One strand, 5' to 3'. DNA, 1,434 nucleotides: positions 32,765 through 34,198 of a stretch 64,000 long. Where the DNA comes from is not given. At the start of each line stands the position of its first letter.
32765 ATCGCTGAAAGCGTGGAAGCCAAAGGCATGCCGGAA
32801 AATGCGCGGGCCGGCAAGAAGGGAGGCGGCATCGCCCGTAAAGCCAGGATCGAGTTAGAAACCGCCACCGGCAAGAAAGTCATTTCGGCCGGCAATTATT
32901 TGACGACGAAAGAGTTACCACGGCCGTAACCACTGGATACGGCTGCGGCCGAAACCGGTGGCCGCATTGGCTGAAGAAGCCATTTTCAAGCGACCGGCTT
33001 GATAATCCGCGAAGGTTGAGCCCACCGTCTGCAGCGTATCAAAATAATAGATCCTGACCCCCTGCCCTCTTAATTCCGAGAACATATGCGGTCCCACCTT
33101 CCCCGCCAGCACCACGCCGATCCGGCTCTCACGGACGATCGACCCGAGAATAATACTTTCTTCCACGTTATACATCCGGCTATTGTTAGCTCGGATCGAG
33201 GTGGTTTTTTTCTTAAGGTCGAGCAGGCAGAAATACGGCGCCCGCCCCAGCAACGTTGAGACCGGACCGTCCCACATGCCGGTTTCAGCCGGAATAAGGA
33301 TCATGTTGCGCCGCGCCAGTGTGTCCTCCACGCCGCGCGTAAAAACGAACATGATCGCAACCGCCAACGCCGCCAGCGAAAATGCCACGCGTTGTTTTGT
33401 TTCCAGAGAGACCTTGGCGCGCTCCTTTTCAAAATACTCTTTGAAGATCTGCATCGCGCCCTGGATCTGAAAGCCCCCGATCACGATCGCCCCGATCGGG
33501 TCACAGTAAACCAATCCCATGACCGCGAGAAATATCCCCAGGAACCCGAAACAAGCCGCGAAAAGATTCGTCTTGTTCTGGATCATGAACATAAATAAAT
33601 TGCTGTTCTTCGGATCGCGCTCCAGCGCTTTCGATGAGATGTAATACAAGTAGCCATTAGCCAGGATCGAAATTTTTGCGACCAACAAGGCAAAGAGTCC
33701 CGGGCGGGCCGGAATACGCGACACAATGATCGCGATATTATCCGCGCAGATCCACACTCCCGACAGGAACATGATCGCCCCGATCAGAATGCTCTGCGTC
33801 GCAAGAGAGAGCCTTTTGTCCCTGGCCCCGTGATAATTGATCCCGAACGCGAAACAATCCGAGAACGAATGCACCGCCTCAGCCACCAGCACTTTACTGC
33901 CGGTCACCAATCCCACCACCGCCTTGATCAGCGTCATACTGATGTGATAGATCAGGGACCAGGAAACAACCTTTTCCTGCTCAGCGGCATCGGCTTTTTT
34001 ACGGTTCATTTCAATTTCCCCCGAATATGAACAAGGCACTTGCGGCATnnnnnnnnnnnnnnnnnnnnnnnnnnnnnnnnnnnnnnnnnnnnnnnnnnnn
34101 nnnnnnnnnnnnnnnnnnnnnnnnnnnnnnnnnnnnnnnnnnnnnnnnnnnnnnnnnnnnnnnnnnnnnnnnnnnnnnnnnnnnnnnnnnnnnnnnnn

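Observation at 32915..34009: CDF transmembrane domain fused to a NifX-like domain in place of the normal CDF cytoplasmic domain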

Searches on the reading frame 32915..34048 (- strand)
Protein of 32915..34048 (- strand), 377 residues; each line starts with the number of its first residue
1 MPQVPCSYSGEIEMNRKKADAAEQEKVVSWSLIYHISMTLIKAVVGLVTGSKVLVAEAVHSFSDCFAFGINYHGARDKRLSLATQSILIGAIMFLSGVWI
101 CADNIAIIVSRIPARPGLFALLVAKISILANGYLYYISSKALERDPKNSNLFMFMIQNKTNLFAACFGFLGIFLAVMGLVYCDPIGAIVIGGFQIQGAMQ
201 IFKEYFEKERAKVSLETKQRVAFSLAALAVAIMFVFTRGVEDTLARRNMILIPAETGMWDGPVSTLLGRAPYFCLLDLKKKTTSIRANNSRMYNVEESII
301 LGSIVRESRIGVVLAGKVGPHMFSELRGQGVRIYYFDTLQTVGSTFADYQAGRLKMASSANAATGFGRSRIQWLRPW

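Call 3: search_protein_families(library=pfam, proteins=[window:32915-34048:-], max_evalue=1)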
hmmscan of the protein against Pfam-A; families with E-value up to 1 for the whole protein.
window:32915-34048:- (377 aa): 4 families
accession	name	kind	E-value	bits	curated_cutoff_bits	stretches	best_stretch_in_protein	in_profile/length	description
PF01545.26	Cation_efflux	-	3e-16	60.2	26.6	2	86-205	71-193/198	Cation efflux family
PF02579.22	Nitro_FeMo-Co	-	1.3e-07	32.3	26.3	1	260-350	2-93/94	Dinitrogenase iron-molybdenum cofactor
PF02826.25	2-Hacid_dh_C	-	0.074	12.9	25.1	1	295-351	24-80/178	D-isomer specific 2-hydroxyacid dehydrogenase, NAD binding domain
PF05479.16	PsaN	-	0.17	12.5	21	1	199-232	47-80/132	Photosystem I reaction centre subunit N (PSAN or PSI-N)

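Call 4: search_protein_families(library=ncbifam, proteins=[window:32915-34048:-], max_evalue=1)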
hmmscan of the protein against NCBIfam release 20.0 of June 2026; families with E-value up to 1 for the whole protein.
window:32915-34048:- (377 aa): 13 families
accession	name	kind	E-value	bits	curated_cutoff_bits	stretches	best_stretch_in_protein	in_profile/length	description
NF033616.1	CDF_MamB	equivalog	2.5e-13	50.1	350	1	24-191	5-183/284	magnetosome biogenesis CDF transporter MamB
TIGR01297.1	CDF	superfamily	8.2e-13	48.3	82.35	1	25-206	2-195/285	cation diffusion facilitator family transporter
NF033615.1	CDF_MamM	equivalog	7.2e-08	32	350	2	26-66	9-50/290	magnetosome biogenesis CDF transporter MamM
NF000112.1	vanH-Amyco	exception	0.00036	19.9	625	1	277-346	142-209/348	VanH-AOV family D-lactate dehydrogenase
NF052602.1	Zn_efflux_Cdf31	equivalog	0.00038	19.9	460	1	24-66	6-48/299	CDF family zinc efflux transporter Cdf31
NF040994.1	MamV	equivalog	0.0012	18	500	1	29-190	15-186/319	CDF transporter MamV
NF050169.1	CatEfflxFieF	equivalog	0.0034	16.7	420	1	106-208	98-199/282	cation efflux pump FieF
NF000492.1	vanH_gen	exception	0.0034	16.5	540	1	276-348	112-182/312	D-lactate dehydrogenase VanH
NF041136.1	MrpORP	equivalog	0.019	14.3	450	1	248-342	265-353/365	iron-sulfur cluster carrier protein MrpORP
NF000151.1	vanH-Ac1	exception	0.026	13.8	750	1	284-344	156-214/351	D-lactate dehydrogenase VanH-Ac1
NF000128.1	vanH-Sc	exception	0.059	12.5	650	1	278-346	134-200/337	D-lactate dehydrogenase VanH-Sc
NF000371.1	vanH_Agroup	exception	0.12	11.5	700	1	300-348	139-187/322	VanH-A/VanH-Pt family D-lactate dehydrogenase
NF002923.0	PRK03557.1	equivalog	0.18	11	408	0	24-204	17-207/313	CDF family zinc transporter ZitB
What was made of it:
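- On Cation diffusion facilitator (CDF) superfamily: TIGR01297 scores 48.3 bits, below its 82.35 cutoff (call 4).
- On MamB / MamM equivalogs: CDF_MamB 50.1 bits; CDF_MamM 32 bits (call 4).
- Closest known: MamB / MamM magnetosome CDF transporters. Same: The best NCBIfam hit is CDF_MamB (call 4).
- Closest known: MamB / MamM magnetosome CDF transporters. Different: It scores 50 and 32 bits against equivalog cutoffs of 350 (call 4).
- Tried and rejected: Membership as a true MamB or MamM: rejected on equivalog scores (call 4).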

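Call 6: find_homologous_proteins(query=window:32915-34048:-)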
Query window:32915-34048:- (377 aa): 19 proteins with E <= 0.001 among 8000 candidates.
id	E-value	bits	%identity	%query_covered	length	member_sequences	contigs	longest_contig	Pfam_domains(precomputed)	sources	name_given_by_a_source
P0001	3.5e-236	801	100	97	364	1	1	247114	PF01545.27,PF02579.23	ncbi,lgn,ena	ncbi:MAG: cation transporter [Candidatus Omnitrophota bacterium]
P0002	8.4e-152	524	66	94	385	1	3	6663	PF01545.27,PF02579.23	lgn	-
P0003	9.4e-149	514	63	96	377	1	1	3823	PF01545.27,PF02579.23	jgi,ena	-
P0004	2.2e-148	512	65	96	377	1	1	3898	PF01545.27,PF02579.23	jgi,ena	-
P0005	2.9e-148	512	65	97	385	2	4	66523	PF01545.27,PF02579.23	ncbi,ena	-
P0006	4.4e-148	511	65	95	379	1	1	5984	PF01545.27,PF02579.23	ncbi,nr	ncbi:MAG: cation transporter [Candidatus Omnitrophica bacterium]|nr:cation transporter [Candidatus O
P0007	3.9e-146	505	66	90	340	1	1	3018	PF01545.27,PF02579.23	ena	-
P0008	6.9e-145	501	64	96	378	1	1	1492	PF01545.27,PF02579.23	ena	-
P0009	1.4e-140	487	61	97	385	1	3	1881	PF01545.27,PF02579.23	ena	-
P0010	4.4e-120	419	56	95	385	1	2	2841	PF01545.27,PF02579.23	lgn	-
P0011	3.9e-115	403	58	88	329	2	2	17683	PF01545.27,PF02579.23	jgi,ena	-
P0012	8.3e-107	376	49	96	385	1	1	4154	PF01545.27,PF02579.23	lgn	-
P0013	4.0e-95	337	45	98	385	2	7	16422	PF01545.27,PF02579.23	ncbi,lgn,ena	-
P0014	6.4e-86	307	45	93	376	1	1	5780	PF01545.27,PF02579.23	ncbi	-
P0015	8.1e-79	284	41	99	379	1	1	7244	PF01545.27,PF02579.23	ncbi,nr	ncbi:MAG: cation transporter [Candidatus Omnitrophica bacterium]|nr:cation transporter [Candidatus O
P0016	6.3e-67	245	36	97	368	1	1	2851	PF01545.27,PF02579.23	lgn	-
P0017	1.0e-66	244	39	93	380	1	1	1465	PF01545.27,PF02579.23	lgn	-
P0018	3.8e-58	216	33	93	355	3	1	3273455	PF01545.27,PF02579.23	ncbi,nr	ncbi:cation transporter [Candidatus Magnetomonas plexicatena]|nr:cation transporter [Nitrospirales b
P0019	1.9e-47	180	32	94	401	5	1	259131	PF01545.27,PF02579.23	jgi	jgi:predicted Fe-Mo cluster-binding NifX family protein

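Call 15: find_encoding_contigs(protein=P0018, flank=10000, max_places=2)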
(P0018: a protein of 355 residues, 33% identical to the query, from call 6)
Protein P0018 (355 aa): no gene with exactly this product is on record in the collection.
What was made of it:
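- Tried and rejected: Magnetomonas plexicatena copy (P0018) in its genome failed, because there is no record (call 15).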

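Call 16: find_related_loci(query=A1, collection=genome_contigs, flank=10000)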
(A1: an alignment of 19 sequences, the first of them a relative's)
Query A1 (364 aa) in genome_contigs; peptide patterns used: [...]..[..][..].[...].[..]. (x = any residue, [..] = any of these).
187 stretches matched a pattern; 52 encode a relative of the query (tblastn E <= 1e-3); 52 distinct loci.
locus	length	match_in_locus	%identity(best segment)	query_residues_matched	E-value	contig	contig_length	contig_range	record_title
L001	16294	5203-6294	65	2-364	2e-157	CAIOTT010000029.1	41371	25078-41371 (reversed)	MAG: Candidatus Omnitrophica bacterium isolate Ki2-D4_bin-0675 genome assembly, contig: bin-0675:29/74, whole genome sho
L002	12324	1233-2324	45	3-364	4e-103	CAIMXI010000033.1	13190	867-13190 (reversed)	MAG: uncultured Geobacteraceae bacterium isolate LJ_bin-4045 genome assembly, contig: bin-4045:033/511, whole genome sho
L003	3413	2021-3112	44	3-364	1e-103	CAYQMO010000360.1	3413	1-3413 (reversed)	MAG TPA_asm: uncultured Geobacter sp. isolate SRP272421_co2_203 genome assembly, contig: NODE_121966_length_3413_cov_6.4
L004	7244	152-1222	42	11-364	4e-79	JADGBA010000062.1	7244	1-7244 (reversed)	MAG: Candidatus Omnitrophota bacterium isolate nS315bin20 nS315_bin20_NODE_6567_length_7244_cov_4.378634, whole genome s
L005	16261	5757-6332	25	11-191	4e-13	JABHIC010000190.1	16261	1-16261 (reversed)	MAG: Gammaproteobacteria bacterium isolate SI037_bin54 k141_1252396, whole genome shotgun sequence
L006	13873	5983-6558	25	11-191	8e-13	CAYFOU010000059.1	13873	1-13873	MAG TPA_asm: uncultured Piscirickettsiaceae bacterium isolate ERP019367_co2_115 genome assembly, contig: NODE_2853_lengt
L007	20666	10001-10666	27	8-208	1e-11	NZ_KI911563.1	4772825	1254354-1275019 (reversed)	Cohnella panacarvi Gsoil 349 CohpaDRAFT_scaffold1.1, whole genome shotgun sequence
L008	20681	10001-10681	24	2-208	2e-11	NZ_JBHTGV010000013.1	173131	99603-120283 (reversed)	Cohnella sp. GCM10027633 strain CGMCC 1.60091 GCM70027633_33, whole genome shotgun sequence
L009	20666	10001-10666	26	8-208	2e-11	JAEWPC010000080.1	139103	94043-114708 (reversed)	MAG: Bacillota bacterium isolate OH_SBlB_88 k127_208832, whole genome shotgun sequence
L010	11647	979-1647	26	19-225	1e-10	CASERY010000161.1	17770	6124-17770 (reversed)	uncultured bacterium isolate CO.O43.metabat-bins.8 genome assembly, contig: CO.O43.metabat-bins.8.fa_k141_3421867, whole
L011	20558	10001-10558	27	23-191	7e-10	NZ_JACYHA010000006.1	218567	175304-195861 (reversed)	Bacillus sp. PS06 contig00006, whole genome shotgun sequence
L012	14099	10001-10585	28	1-183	1e-9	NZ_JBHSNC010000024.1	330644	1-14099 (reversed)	Cohnella yongneupensis strain KACC 11768 platanus_K_default_24, whole genome shotgun sequence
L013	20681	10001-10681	24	1-207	3e-9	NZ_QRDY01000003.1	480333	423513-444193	Cohnella lupini strain CECT 8236 Ga0244631_103, whole genome shotgun sequence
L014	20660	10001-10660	23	16-208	5e-9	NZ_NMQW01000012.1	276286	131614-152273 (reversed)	Paenibacillus rigui strain JCM 16352 contig12, whole genome shotgun sequence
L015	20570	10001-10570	25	19-191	1e-8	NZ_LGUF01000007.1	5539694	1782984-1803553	Sporosarcina globispora strain DSM 4 scaffold1, whole genome shotgun sequence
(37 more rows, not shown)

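Call 24: search_solved_structures(query=A1, max_evalue=1, show_alignments=3)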
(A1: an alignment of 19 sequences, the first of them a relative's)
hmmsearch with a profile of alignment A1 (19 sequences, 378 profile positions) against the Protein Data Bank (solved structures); distinct sequences matched with E-value up to 1: 17.
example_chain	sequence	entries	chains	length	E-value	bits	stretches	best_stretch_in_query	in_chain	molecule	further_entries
1rdu_A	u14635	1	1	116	5.3e-16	61.7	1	251-357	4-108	conserved hypothetical protein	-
1eo1_A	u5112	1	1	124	5.8e-15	58.3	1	251-367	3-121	HYPOTHETICAL PROTEIN MTH1175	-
2wfb_A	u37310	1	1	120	1.8e-10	43.5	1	251-362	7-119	PUTATIVE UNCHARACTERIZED PROTEIN ORP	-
1o13_A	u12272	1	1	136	1.7e-09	40.3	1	246-356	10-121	probable NifB protein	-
1t3v_A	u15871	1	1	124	8.6e-09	38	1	250-356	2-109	conserved hypothetical protein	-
2yx6_A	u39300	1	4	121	6.4e-05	25.2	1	252-356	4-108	Hypothetical protein PH0822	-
8f6j_B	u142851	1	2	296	0.0002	23.6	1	32-210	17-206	Cadmium and zinc efflux pump FieF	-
5vrf_B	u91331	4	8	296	0.0002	23.6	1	32-210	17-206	Cadmium and zinc efflux pump FieF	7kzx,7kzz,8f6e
8f6k_A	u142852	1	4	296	0.0002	23.6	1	32-210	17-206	Cadmium and zinc efflux pump FieF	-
8f6h_A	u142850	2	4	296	0.00021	23.6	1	32-210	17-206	Cadmium and zinc efflux pump FieF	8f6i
3j1z_P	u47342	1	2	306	0.00021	23.5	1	32-210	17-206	Cation efflux family protein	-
2qfi_A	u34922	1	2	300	0.00048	22.4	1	39-208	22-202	Ferrous-iron efflux pump fieF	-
3h90_A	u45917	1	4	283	0.00048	22.3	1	39-208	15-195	Ferrous-iron efflux pump fieF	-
7y5g_B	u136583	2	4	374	0.00052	22.2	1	19-241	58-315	Zinc transporter 8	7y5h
6xpe_B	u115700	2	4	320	0.0017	20.6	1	23-247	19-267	Zinc transporter 8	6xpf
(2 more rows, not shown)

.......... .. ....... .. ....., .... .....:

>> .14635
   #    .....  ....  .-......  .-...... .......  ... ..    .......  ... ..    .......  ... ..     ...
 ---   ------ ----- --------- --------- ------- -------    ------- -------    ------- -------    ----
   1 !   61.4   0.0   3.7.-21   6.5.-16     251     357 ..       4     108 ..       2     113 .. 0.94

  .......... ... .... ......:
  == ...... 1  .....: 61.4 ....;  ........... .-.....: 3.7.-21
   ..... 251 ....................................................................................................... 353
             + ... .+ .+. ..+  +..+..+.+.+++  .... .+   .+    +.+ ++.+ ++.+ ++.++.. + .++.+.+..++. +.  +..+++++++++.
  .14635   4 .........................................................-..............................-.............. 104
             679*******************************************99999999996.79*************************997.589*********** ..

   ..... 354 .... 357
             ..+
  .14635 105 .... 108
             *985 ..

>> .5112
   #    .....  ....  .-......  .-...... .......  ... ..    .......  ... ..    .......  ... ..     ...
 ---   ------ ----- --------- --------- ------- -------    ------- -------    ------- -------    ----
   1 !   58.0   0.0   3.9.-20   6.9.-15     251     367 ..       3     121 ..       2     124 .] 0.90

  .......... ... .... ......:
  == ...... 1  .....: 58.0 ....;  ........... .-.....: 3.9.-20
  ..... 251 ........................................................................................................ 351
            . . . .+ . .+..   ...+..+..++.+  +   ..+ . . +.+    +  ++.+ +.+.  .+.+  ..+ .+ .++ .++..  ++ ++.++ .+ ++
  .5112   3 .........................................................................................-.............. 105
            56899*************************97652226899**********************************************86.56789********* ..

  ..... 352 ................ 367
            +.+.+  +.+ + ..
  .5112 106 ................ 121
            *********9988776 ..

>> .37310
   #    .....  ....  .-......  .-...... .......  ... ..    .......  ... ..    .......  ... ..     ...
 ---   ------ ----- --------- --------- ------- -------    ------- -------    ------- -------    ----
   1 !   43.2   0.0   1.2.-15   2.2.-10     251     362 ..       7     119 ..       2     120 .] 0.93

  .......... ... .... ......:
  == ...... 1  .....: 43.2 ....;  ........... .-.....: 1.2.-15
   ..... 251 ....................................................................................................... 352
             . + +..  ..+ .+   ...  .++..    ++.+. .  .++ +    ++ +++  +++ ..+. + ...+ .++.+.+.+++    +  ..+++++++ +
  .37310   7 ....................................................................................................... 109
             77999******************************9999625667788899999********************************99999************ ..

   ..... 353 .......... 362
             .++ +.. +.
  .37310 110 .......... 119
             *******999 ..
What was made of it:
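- On NifX / NafY / NifB-C (Nitro_FeMo-Co, PF02579) superfamily: Profile vs 1rdu gives 5e-16 (call 24).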

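Call 29: predict_structure(alignment_id=A1)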
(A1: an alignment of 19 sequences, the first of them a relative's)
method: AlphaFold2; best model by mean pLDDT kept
length: 364 residues; sequences in the alignment: 19
mean_pLDDT: 83.7   pTM: 0.75
mean pLDDT of the five models: 83.7, 82.6, 82.5, 80.7, 80.1
residues with pLDDT >= 90: 130; 70-90: 193; 50-70: 27; < 50: 14
segments of 3 or more residues with pLDDT < 50: 352-358, 360-364
pLDDT, mean of each block of 10 residues (from residue 1): 58 74 88 88 91 84 75 89 93 83 85 91 87 82 88 92 88 93 90 72 82 91 87 91 90 88 92 82 70 90 86 85 89 93 81 44 38
secondary structure, 60 per line:
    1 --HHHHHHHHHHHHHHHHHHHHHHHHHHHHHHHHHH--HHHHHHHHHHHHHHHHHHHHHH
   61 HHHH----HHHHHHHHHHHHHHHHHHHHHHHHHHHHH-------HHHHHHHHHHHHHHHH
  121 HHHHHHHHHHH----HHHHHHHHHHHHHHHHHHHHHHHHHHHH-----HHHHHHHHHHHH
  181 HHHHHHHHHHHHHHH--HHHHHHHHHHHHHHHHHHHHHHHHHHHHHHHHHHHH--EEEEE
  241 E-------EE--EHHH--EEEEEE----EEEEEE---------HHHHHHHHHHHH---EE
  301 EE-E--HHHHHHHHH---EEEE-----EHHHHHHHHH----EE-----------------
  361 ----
elements in order: H3-36 H39-64 H69-97 H105-131 H136-163 H169-195 H198-233 E236-241 E259-264 E269-274 H284-295 E299-302 H307-315 E319-322 H329-337
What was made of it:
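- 33338..33394 (-): Seventh transmembrane helix, residues 206-224 (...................). Part of model helix H198-233 (call 29).
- Checked: Structure: the AlphaFold model has pLDDT 83.7 and pTM 0.75, with seven long helices followed by an alpha/beta domain (call 29).
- TM6 and helix 7 are separated by a 2-residue turn, and the domain starts 3 residues after helix 7 ends (call 29).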

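Call 31: search_protein_representatives(alignment_id=A1)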
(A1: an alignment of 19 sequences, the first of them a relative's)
Query: 19 sequences, 378 profile positions. Proteins with E-value up to 0.001 (for the whole library): 5276; up to 1e-10: 762; up to 1e-30: 35. The best 150 are listed.
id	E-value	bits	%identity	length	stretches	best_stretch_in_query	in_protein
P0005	2.1e-178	609.4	-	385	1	3-378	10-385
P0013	1.2e-162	557.5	-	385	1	3-378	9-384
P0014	2.8e-157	539.9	-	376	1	4-378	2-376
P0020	1.6e-139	481.5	-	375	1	7-378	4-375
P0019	2.4e-139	480.9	-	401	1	2-378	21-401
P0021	7.1e-135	466.2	-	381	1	5-378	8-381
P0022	6.2e-133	459.8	-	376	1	8-378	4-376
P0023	8.6e-131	452.7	-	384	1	7-378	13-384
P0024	9.4e-128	442.7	-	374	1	9-378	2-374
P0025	1.0e-125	436.0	-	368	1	18-378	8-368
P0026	3.2e-124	431.1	-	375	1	10-378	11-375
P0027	1.8e-114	399.0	-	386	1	8-378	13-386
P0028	3.7e-114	398.0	-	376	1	11-378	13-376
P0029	1.6e-113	395.9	-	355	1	28-378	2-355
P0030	8.2e-111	387.0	-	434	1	11-378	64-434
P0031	7.3e-110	383.8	-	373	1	11-378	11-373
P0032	2.3e-108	378.9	-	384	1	18-378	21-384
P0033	7.2e-106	370.7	-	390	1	8-378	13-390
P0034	4.1e-104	364.9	-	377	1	9-378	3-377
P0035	4.2e-100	351.7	-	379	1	17-378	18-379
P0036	9.7e-97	340.6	-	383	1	27-378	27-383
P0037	5.7e-94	331.5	-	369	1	19-378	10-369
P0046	1.4e-41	159.1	-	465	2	28-224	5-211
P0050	4.3e-32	127.9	-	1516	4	251-361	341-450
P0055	4.8e-26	108.0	-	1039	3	245-362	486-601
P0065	1.3e-22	96.7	-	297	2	209-378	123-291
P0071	2.1e-21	92.7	-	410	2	33-198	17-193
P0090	1.3e-19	86.8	-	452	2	251-361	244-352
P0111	1.1e-18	83.7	-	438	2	245-359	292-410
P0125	5.2e-18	81.5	-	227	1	246-368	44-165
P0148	2.8e-17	79.1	-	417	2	253-357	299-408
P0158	6.1e-17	78.0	-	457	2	234-358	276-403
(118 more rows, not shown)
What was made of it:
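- Checked: Nineteen 90%-identity clusters (call 6) and 22 full-length 50%-identity clusters among 1.84 billion representatives (call 31) carry both domains, and they come from many independent assemblies.
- The family is very rare: 22 full-length 50%-identity clusters in 1.84 billion representatives (call 31).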
